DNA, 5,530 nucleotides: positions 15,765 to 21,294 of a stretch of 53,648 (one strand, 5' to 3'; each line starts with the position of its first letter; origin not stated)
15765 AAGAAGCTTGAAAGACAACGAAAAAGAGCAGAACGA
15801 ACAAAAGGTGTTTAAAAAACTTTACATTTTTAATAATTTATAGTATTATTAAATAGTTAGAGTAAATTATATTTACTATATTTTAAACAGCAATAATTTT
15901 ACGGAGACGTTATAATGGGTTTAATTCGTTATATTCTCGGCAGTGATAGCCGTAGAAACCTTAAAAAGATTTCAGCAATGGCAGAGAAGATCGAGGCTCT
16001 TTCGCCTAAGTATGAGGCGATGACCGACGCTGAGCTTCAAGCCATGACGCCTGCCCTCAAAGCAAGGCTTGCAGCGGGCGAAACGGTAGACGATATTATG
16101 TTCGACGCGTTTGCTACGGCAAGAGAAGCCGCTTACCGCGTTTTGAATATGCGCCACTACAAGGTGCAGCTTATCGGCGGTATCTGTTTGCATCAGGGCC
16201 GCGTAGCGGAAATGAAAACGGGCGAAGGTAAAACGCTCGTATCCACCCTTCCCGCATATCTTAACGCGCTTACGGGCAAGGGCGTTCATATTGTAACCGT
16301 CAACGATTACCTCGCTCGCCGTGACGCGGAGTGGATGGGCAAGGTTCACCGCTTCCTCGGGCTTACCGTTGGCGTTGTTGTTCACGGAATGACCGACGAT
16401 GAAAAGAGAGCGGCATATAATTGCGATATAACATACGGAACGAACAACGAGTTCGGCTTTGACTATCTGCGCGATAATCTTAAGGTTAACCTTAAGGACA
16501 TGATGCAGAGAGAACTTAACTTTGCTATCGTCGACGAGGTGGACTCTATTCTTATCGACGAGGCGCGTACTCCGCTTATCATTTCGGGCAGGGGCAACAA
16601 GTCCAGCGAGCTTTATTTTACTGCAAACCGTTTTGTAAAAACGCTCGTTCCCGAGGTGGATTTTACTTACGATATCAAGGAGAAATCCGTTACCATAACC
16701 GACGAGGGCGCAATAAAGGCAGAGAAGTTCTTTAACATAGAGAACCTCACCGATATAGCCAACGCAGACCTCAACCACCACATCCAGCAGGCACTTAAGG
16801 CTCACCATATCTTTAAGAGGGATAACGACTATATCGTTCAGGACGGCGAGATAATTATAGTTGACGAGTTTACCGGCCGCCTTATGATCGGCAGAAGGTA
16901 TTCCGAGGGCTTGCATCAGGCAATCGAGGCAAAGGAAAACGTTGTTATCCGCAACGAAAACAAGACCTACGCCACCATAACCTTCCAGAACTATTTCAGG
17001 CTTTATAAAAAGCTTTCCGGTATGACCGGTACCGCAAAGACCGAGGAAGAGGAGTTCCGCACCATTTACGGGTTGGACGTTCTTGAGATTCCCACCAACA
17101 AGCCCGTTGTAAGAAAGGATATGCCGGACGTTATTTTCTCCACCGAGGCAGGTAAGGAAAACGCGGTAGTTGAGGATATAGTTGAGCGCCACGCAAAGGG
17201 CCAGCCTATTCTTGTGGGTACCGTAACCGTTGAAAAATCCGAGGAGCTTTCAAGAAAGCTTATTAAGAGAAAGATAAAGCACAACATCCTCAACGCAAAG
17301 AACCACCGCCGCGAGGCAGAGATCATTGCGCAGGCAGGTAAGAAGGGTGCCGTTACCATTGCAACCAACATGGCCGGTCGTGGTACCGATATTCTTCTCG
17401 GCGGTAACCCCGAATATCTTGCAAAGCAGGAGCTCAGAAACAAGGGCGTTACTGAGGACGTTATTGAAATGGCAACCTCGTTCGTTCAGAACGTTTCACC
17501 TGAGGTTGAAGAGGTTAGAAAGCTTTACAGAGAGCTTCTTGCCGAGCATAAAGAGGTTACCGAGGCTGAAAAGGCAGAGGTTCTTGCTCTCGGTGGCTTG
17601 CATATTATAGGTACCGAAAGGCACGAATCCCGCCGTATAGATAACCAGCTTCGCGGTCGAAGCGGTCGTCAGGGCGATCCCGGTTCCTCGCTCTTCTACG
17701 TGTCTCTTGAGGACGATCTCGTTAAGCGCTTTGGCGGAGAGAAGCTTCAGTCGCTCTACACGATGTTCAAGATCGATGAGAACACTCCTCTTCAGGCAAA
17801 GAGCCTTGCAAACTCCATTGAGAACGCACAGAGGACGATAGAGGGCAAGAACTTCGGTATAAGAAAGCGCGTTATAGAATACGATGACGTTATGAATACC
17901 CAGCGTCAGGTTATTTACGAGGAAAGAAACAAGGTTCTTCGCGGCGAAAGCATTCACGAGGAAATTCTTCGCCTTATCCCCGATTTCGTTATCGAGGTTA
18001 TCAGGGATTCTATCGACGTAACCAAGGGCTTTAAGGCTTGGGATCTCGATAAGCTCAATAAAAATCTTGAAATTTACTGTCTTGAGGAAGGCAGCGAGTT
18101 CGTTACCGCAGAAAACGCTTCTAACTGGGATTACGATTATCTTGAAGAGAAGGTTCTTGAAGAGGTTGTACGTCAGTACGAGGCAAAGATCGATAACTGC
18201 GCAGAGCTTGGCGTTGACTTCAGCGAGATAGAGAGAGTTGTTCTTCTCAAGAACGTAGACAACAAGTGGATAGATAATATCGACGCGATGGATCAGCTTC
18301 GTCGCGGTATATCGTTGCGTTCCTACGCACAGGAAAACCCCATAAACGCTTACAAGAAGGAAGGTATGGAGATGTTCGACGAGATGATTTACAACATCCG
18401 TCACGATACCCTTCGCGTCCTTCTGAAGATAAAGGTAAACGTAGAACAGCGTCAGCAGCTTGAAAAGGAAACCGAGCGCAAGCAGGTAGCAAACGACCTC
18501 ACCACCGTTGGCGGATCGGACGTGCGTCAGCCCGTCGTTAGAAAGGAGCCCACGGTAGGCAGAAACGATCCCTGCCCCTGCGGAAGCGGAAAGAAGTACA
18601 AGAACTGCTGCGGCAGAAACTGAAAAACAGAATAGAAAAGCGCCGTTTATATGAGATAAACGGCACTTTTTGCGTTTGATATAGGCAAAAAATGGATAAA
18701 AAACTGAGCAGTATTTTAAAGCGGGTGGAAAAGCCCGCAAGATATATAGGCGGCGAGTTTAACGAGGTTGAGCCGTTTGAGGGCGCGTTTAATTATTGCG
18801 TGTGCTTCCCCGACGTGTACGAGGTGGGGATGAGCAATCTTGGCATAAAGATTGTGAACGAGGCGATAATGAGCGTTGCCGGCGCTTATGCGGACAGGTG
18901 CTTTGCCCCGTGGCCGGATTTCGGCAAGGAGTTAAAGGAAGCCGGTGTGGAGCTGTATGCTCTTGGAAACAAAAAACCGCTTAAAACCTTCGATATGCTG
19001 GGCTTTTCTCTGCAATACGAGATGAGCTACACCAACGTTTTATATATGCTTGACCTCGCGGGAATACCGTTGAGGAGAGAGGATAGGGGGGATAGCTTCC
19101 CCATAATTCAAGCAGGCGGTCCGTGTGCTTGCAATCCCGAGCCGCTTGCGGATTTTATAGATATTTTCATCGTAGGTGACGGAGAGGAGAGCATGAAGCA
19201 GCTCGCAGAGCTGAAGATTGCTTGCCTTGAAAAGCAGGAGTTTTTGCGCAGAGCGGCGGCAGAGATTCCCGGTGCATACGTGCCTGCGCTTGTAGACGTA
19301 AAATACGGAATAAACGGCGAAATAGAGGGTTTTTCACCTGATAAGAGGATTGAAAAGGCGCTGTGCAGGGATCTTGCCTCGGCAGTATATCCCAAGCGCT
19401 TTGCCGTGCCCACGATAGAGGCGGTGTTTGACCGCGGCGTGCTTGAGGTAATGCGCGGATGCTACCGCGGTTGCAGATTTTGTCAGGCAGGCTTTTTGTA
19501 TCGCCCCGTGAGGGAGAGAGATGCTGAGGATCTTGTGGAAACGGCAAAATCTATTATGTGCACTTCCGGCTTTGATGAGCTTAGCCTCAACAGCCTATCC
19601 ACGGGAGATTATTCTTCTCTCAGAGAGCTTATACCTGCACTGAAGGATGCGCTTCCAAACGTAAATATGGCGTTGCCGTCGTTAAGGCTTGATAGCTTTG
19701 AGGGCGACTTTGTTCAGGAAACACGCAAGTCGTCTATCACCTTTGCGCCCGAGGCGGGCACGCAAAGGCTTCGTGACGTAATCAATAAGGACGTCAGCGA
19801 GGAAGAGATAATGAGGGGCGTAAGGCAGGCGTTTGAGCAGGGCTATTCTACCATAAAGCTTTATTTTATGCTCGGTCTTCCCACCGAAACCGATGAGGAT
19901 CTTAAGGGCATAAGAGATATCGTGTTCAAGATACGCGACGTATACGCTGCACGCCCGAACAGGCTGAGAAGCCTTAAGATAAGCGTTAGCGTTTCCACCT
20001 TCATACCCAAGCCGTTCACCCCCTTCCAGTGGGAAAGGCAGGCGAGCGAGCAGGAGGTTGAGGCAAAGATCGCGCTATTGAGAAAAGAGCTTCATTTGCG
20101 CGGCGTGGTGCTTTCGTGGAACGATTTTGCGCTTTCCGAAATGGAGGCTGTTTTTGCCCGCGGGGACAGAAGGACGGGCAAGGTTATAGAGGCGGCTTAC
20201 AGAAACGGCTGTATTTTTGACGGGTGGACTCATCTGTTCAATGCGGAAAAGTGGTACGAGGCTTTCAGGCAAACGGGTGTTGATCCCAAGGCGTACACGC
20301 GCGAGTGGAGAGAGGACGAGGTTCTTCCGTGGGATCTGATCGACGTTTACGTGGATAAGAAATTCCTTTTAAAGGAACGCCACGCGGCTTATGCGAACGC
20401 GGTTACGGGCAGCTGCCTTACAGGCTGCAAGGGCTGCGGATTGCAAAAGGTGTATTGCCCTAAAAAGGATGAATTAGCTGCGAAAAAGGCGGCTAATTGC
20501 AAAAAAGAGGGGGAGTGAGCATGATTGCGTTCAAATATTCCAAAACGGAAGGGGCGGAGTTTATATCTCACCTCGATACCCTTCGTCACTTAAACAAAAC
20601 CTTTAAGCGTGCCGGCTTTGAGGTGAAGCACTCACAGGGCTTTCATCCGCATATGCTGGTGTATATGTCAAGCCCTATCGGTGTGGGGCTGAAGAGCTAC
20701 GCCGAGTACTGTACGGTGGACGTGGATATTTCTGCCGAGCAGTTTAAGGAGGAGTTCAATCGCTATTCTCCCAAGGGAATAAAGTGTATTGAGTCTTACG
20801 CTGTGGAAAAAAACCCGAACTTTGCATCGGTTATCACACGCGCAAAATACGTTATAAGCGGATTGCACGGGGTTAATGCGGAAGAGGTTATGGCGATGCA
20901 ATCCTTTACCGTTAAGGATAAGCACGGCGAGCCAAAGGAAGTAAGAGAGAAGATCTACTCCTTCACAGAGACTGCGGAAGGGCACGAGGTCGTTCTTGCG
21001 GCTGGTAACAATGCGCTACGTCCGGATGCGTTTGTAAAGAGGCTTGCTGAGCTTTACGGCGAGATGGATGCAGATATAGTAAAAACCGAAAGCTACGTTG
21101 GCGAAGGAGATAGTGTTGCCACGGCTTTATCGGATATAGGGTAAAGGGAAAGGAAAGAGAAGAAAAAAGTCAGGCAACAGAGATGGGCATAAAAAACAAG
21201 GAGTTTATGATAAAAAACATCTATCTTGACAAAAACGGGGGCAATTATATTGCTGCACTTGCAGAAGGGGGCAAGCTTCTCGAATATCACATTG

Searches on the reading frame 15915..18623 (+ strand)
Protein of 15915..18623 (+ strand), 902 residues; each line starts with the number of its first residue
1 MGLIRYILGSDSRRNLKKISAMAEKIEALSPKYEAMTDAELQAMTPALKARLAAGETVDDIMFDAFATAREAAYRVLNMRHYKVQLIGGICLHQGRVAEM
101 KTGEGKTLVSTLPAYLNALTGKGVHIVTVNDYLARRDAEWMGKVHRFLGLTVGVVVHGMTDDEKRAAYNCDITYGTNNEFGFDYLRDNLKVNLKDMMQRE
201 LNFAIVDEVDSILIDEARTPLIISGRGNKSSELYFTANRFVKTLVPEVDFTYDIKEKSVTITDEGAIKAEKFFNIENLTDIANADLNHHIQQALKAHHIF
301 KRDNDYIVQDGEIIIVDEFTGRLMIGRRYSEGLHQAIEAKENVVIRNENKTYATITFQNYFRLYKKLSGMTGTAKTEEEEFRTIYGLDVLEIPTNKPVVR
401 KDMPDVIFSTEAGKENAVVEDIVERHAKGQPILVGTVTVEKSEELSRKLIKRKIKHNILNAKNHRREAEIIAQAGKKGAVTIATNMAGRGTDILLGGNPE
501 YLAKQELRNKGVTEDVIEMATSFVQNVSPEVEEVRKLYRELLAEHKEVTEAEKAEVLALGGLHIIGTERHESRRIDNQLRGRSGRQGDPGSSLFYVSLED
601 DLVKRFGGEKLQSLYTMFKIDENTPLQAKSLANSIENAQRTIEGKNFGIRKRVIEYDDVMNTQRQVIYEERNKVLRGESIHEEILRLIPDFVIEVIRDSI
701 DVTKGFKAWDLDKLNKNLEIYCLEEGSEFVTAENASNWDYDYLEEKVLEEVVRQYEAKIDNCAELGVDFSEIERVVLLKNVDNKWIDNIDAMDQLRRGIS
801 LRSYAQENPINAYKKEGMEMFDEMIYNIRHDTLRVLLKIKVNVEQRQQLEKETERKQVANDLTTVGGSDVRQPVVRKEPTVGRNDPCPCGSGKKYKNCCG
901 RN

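Call 36: search_protein_families(library=pfam, proteins=[window:15915-18623:+], max_evalue=0.001)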
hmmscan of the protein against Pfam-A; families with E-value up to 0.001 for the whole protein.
window:15915-18623:+ (902 aa): 6 families
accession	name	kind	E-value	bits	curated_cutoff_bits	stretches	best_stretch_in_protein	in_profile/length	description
PF07517.20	SecA_DEAD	-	1.6e-129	431.7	24.6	1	7-382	4-290/290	SecA DEAD-like domain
PF21090.3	P-loop_SecA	-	2.8e-88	295.3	27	1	397-622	1-204/205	SecA P-loop domain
PF07516.18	SecA_SW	-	9.7e-61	205.8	26.7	1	625-839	1-199/200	SecA Wing and Scaffold domain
PF01043.26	SecA_PP_bind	-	5.3e-44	149.7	23.5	1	230-338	2-110/110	SecA preprotein cross-linking domain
PF02810.21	SEC-C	-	9.5e-10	38.6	20.4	1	883-901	1-19/19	SEC-C motif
PF00270.35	DEAD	-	1.1e-07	32.1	26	1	97-214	18-131/167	DEAD/DEAH box helicase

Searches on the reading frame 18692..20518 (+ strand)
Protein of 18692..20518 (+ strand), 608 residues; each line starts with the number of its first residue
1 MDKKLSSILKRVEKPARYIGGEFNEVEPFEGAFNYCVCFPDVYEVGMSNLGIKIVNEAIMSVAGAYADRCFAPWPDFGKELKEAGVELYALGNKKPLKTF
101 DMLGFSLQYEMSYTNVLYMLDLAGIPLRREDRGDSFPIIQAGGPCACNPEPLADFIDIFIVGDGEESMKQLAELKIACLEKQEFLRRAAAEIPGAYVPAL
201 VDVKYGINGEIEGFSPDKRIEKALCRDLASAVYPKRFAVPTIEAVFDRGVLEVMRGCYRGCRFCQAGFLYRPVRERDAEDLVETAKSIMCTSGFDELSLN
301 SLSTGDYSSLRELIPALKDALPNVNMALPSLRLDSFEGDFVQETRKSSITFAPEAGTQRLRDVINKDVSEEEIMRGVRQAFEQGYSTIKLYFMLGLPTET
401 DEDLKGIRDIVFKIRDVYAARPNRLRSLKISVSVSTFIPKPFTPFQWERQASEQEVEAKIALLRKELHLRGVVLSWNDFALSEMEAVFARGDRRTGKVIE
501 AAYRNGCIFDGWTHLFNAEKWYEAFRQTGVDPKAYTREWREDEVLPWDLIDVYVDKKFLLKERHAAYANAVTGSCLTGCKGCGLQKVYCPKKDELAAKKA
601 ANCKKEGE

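Call 36: search_protein_families(library=pfam, proteins=[window:18692-20518:+], max_evalue=0.001)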
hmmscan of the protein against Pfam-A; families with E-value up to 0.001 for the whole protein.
window:18692-20518:+ (608 aa): 2 families
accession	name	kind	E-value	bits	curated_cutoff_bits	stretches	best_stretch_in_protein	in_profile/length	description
PF19864.5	Radical_SAM_N2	-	1.5e-51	174.2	29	1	51-198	1-151/151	Radical SAM proteins, N-terminal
PF04055.27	Radical_SAM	-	2.1e-15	57.7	29.5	1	252-408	2-163/166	Radical SAM superfamily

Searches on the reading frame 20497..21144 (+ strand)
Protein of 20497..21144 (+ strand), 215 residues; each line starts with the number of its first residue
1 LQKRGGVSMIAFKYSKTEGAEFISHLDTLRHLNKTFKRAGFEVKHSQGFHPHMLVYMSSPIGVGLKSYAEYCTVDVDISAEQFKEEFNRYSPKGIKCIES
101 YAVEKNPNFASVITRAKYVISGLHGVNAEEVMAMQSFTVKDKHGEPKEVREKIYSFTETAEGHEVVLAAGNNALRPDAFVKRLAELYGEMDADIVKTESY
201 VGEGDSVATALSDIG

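Call 36: search_protein_families(library=pfam, proteins=[window:20497-21144:+], max_evalue=0.001)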
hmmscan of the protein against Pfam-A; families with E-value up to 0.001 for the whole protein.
window:20497-21144:+ (215 aa): 1 family
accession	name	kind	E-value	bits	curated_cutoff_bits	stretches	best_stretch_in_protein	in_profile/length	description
PF10105.14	DUF2344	-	5.4e-34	118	23.8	1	11-168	3-167/176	Uncharacterized protein conserved in bacteria (DUF2344)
